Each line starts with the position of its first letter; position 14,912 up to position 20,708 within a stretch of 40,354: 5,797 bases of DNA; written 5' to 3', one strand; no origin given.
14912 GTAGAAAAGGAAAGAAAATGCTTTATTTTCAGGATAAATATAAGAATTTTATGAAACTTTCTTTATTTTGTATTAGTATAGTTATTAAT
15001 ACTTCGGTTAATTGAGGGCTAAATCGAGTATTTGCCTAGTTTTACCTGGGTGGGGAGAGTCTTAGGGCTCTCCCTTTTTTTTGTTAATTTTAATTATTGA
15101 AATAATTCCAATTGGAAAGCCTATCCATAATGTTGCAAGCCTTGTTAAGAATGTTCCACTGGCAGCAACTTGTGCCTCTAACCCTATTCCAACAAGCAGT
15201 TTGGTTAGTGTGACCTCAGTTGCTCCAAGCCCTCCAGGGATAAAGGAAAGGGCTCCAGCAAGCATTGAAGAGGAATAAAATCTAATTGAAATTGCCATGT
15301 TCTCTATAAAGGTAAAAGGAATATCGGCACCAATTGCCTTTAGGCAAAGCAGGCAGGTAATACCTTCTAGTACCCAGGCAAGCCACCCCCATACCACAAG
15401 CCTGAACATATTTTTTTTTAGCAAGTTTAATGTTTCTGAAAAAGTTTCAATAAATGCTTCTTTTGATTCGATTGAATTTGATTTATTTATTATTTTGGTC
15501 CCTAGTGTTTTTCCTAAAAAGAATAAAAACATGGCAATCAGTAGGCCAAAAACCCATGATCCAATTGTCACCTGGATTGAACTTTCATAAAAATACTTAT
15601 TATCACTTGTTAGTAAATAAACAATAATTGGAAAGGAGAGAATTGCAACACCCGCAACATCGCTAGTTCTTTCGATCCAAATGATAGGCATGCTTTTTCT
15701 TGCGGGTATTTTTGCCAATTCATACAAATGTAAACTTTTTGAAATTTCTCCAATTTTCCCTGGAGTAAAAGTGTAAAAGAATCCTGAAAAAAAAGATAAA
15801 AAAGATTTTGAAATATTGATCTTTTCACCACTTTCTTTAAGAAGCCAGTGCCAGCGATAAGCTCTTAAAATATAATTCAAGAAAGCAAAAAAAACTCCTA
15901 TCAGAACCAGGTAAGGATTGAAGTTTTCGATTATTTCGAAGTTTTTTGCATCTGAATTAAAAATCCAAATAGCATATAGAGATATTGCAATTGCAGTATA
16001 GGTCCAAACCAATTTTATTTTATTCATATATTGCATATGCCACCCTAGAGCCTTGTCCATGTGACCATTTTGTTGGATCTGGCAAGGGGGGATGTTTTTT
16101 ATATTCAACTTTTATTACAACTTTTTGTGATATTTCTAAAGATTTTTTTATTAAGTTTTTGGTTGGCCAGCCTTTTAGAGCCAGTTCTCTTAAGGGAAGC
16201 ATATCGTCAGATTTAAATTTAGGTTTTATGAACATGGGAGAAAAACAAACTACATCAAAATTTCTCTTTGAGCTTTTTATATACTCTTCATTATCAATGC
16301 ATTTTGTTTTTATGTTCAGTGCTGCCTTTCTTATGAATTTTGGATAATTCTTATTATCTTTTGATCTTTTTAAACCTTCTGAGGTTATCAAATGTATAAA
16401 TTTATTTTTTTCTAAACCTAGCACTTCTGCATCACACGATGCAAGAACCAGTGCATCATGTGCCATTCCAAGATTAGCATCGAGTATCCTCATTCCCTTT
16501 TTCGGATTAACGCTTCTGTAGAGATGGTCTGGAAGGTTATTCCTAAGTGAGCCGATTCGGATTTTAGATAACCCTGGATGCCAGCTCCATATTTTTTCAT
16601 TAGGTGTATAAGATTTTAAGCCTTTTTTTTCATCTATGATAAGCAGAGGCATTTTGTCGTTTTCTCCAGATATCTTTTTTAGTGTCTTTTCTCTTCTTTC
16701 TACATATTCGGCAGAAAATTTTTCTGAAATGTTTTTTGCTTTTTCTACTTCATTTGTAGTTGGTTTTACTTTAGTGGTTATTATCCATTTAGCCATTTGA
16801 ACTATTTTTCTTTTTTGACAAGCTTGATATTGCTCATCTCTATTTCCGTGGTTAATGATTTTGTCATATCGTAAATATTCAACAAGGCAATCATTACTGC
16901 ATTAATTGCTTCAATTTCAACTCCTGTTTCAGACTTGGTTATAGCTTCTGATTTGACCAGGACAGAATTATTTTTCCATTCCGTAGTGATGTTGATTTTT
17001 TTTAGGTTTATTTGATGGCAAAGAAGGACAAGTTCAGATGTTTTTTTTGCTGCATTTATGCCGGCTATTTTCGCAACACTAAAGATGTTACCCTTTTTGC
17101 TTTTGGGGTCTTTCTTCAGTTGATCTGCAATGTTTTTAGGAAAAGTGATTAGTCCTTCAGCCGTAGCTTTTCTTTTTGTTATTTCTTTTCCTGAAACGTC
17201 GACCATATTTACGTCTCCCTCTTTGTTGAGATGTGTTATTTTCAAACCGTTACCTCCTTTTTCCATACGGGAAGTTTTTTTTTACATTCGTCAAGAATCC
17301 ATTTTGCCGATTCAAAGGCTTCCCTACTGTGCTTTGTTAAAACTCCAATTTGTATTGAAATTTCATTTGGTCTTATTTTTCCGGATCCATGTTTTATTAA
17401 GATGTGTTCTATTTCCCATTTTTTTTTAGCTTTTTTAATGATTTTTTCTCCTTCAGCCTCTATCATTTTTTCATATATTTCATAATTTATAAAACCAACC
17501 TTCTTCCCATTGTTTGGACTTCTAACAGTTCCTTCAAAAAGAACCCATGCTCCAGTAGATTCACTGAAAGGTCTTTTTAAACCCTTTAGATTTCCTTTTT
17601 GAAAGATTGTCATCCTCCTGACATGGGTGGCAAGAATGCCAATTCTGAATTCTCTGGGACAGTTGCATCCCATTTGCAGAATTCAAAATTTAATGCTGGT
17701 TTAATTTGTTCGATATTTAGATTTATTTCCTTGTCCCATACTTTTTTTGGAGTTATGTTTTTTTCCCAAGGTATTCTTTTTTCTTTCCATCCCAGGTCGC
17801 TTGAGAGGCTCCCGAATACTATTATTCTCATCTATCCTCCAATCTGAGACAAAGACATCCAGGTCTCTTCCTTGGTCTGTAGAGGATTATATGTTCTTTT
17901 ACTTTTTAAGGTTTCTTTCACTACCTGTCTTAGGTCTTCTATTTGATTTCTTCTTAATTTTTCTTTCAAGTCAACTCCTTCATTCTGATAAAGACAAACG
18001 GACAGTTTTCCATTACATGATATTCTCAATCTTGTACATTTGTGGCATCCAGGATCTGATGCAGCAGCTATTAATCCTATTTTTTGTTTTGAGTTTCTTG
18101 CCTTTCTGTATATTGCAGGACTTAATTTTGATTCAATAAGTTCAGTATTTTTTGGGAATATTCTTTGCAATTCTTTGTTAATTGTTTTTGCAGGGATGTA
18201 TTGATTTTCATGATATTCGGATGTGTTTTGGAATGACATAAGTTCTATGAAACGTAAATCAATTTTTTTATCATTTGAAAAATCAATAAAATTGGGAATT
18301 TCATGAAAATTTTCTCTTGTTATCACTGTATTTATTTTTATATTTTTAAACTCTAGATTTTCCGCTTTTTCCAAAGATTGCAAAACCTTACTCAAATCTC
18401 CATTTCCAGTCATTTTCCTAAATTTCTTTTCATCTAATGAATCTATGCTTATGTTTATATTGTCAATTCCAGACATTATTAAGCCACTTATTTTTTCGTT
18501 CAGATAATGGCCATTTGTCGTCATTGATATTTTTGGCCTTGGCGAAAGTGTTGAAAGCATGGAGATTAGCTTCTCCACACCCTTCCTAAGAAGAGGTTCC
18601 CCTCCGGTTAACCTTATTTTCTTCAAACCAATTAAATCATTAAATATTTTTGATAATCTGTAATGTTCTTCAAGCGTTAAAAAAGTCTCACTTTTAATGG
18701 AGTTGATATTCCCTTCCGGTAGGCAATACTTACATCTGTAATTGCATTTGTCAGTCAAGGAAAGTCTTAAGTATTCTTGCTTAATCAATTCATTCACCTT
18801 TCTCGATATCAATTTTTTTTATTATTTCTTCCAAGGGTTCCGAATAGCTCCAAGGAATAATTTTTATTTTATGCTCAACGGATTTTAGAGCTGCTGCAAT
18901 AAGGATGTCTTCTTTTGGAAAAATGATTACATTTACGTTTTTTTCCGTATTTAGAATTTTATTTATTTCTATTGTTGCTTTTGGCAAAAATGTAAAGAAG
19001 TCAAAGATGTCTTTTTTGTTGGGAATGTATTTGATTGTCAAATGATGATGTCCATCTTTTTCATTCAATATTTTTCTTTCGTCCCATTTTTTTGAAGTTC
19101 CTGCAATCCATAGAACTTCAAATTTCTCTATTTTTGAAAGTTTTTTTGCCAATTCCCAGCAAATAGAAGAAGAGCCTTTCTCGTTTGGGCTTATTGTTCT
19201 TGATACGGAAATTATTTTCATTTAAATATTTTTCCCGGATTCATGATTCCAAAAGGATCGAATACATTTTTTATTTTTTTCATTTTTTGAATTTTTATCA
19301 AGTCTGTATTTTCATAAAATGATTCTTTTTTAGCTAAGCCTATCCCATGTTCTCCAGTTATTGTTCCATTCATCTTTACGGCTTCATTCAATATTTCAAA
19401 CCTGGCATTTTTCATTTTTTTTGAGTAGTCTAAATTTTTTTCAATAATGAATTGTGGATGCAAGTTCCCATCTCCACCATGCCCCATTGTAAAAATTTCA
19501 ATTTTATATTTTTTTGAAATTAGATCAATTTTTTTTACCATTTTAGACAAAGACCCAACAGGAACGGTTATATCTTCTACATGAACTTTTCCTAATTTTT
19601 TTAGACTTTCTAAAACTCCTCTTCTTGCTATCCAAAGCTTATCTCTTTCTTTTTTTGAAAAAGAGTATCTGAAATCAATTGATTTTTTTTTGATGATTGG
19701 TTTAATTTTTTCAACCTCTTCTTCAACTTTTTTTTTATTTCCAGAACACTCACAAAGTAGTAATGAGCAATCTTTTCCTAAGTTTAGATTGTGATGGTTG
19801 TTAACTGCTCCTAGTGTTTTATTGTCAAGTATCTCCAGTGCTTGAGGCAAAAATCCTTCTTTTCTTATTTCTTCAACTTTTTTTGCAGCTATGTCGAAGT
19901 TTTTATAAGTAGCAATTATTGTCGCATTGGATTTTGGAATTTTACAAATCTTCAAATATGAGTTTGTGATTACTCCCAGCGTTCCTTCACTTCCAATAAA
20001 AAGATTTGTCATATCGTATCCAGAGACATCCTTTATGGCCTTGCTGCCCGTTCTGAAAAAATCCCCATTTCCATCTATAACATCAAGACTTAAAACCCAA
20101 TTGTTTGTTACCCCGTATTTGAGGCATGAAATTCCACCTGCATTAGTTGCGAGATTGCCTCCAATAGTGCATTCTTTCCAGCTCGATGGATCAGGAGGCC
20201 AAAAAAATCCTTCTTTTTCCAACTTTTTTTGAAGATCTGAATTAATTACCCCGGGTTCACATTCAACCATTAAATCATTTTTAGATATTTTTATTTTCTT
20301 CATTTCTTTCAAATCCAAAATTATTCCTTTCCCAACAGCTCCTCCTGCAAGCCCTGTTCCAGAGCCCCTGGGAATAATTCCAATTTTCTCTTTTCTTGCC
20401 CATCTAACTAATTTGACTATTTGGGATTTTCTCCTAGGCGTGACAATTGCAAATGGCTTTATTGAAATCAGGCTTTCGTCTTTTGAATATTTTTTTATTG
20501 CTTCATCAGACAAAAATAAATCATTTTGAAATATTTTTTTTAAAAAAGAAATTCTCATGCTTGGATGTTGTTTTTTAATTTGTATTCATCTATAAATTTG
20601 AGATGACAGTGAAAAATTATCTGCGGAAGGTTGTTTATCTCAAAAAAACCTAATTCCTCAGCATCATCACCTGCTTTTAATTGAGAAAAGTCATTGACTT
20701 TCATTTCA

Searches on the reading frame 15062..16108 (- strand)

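Call 13: search_protein_families(library=pfam, proteins=[window:15062-16108:-], max_evalue=0.01)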
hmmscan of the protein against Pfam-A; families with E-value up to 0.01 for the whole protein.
window:15062-16108:- (348 aa): 1 family
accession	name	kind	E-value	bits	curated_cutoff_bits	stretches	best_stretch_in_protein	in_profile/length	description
PF03706.18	LPG_synthase_TM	-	6.6e-41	141.2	33.4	1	39-334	4-302/302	Lysylphosphatidylglycerol synthase TM region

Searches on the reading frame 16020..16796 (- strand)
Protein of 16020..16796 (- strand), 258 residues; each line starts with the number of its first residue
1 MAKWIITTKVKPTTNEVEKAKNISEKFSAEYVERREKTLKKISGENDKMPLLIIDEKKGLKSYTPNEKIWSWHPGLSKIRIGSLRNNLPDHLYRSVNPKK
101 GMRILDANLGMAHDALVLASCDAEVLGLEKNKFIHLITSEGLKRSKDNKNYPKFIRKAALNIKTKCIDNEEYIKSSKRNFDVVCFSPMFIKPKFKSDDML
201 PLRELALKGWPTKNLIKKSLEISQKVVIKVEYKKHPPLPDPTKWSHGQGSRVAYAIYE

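Call 13: search_protein_families(library=pfam, proteins=[window:16020-16796:-], max_evalue=0.01)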
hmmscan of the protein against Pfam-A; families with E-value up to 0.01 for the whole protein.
window:16020-16796:- (258 aa): 1 family
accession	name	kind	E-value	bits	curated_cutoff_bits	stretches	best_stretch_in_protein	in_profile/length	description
PF04445.19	SAM_MT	-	2.4e-13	50.5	26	1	90-240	59-211/230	Putative SAM-dependent methyltransferase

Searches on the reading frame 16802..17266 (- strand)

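Call 13: search_protein_families(library=pfam, proteins=[window:16802-17266:-], max_evalue=0.01)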
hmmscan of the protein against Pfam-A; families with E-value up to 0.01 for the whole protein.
window:16802-17266:- (154 aa): 1 family
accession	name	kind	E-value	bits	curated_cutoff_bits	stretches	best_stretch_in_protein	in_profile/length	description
PF01967.27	MoaC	-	7.7e-42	143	27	1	21-154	1-135/136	MoaC family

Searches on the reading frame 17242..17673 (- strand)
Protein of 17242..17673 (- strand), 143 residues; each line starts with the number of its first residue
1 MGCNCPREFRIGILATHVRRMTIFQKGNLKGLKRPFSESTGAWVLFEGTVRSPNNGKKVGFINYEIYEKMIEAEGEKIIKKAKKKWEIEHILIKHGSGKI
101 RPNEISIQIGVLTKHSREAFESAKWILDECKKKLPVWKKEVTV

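Call 13: search_protein_families(library=pfam, proteins=[window:17242-17673:-], max_evalue=0.01)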
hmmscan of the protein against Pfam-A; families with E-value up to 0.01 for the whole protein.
window:17242-17673:- (143 aa): 1 family
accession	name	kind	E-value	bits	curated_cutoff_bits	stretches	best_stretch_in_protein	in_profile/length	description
PF02391.22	MoaE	-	8.6e-27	94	23.4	1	37-133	17-114/114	MoaE protein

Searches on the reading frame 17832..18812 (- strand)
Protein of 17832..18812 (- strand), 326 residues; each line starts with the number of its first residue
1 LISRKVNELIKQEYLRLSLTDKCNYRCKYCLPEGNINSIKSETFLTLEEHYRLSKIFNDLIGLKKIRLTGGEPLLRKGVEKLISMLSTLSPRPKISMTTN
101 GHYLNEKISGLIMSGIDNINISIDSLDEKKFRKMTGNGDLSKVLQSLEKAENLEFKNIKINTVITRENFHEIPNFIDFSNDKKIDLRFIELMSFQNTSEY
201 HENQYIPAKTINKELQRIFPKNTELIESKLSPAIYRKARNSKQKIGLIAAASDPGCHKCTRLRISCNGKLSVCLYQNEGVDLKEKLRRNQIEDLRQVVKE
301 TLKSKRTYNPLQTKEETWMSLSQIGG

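Call 13: search_protein_families(library=pfam, proteins=[window:17832-18812:-], max_evalue=0.01)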
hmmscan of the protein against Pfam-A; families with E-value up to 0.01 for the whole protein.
window:17832-18812:- (326 aa): 5 families
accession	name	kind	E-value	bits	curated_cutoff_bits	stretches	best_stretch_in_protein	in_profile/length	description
PF06463.18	Mob_synth_C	-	1.1e-27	97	37.4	1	184-308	1-125/128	Molybdenum Cofactor Synthesis C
PF04055.27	Radical_SAM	-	1.3e-26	94.2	29.5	1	18-178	2-165/166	Radical SAM superfamily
PF13353.11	Fer4_12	-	3.9e-06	27.7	22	1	21-125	13-115/137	4Fe-4S single cluster domain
PF16344.10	FecR_C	-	0.0066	16.9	24.4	0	118-164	21-69/70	FecR, C-terminal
PF02906.19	Fe_hyd_lg_C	-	0.0086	16.2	22.1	0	116-193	161-236/245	Iron only hydrogenase large subunit, C-terminal domain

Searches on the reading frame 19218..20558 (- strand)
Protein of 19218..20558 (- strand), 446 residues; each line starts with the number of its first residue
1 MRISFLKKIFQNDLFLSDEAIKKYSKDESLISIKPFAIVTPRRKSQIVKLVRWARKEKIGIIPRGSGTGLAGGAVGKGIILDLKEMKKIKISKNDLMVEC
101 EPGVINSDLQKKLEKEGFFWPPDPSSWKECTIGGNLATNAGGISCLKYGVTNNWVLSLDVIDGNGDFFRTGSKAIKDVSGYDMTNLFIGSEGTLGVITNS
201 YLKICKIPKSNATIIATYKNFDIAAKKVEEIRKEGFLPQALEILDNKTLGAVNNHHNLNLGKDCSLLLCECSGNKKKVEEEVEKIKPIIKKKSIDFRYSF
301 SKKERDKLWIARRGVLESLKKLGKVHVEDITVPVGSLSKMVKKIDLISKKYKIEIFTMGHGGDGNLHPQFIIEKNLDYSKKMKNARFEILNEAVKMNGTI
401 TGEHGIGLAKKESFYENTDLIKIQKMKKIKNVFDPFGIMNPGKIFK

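Call 3: search_protein_families(library=pfam, proteins=[window:19218-20558:-], max_evalue=1)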
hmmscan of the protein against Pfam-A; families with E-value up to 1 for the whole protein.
window:19218-20558:- (446 aa): 3 families
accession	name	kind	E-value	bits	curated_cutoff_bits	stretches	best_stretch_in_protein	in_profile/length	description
PF02913.24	FAD-oxidase_C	-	8.4e-50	170.2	21.2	1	207-444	1-248/248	FAD linked oxidases, C-terminal domain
PF01565.28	FAD_binding_4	-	7.3e-37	126.6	26.4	1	37-170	3-138/139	FAD binding domain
PF00781.29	DAGK_cat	-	0.076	13.1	23.6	0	50-74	75-99/125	Diacylglycerol kinase catalytic domain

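Call 4: search_protein_families(library=ncbifam, proteins=[window:19218-20558:-], max_evalue=1)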
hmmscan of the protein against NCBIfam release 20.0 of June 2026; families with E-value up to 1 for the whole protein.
window:19218-20558:- (446 aa): 10 families
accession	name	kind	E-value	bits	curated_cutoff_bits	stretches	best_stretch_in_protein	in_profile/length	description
TIGR00387.1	glcD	equivalog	1.8e-119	399.3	567.9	1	38-443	1-413/413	glycolate oxidase subunit GlcD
NF008408.0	PRK11230.1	equivalog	1.4e-77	261.3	897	1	10-443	30-470/499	glycolate oxidase subunit GlcD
NF049975.1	2HglutDHaseYdiJ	equivalog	8.6e-45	152.9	1350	2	11-174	28-196/1018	D-2-hydroxyglutarate dehydrogenase YdiJ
NF008439.0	PRK11282.1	equivalog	4.1e-25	88.4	284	2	45-234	9-199/358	glycolate oxidase subunit GlcE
NF053785.1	DcplphribOxDprE1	equivalog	1.1e-09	38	500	1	38-210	18-186/449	decaprenylphosphoryl-beta-D-ribose oxidase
TIGR01678.1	FAD_lactone_ox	subfamily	3.5e-08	32.8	396.8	1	31-204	11-178/438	sugar 1,4-lactone oxidase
TIGR01679.1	bact_FAD_ox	subfamily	6e-05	22.1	292.25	1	33-203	10-171/419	FAD-linked oxidoreductase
NF041226.1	BagK_FevA1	equivalog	0.0017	16.8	800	1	30-201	36-200/453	bagremycin/ferroverdin biosynthesis FAD-dependent oxygenase BagK/FevA1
NF008387.0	PRK11183.1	equivalog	0.0088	14.6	391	1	6-116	15-133/570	D-lactate dehydrogenase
TIGR04340.1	rSAM_ACGX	hypoth_equivalog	0.078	12.2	400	1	335-400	37-99/341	radical SAM/SPASM domain protein, ACGX system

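Call 23: list_cluster_members(proteins=[P0006, P0002, window:21078-22028:-, window:19218-20558:-, window:22632-23798:+, window:26451-27320:+, window:18790-19221:-])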
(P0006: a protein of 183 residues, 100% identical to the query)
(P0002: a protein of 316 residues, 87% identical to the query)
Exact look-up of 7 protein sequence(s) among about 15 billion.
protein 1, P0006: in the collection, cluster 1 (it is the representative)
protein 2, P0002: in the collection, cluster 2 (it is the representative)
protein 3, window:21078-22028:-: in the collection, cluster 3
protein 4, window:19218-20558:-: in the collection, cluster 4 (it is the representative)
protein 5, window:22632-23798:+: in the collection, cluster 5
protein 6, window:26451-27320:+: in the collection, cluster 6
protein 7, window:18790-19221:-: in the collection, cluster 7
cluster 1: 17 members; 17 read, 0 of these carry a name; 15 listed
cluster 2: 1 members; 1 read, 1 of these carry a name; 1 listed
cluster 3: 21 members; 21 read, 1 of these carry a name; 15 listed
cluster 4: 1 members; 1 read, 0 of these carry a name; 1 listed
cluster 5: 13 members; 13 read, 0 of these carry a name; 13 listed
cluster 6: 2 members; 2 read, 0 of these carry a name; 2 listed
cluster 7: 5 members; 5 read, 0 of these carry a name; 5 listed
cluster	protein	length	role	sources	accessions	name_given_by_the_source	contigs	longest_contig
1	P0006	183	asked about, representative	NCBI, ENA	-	-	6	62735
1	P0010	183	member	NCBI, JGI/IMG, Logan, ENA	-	-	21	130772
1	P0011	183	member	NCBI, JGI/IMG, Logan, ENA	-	-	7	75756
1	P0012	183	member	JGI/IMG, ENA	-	-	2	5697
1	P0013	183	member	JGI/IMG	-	-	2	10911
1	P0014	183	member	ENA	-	-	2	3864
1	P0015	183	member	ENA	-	-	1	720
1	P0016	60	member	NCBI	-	-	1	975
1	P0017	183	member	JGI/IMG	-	-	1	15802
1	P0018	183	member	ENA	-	-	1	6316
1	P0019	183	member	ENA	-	-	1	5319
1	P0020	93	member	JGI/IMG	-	-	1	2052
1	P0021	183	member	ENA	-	-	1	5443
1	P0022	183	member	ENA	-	-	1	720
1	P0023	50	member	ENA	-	-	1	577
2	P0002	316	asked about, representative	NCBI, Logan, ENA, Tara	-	strand:+ start:2373 stop:3323 length:951 start_codon:yes stop_codon:yes gene_type:complete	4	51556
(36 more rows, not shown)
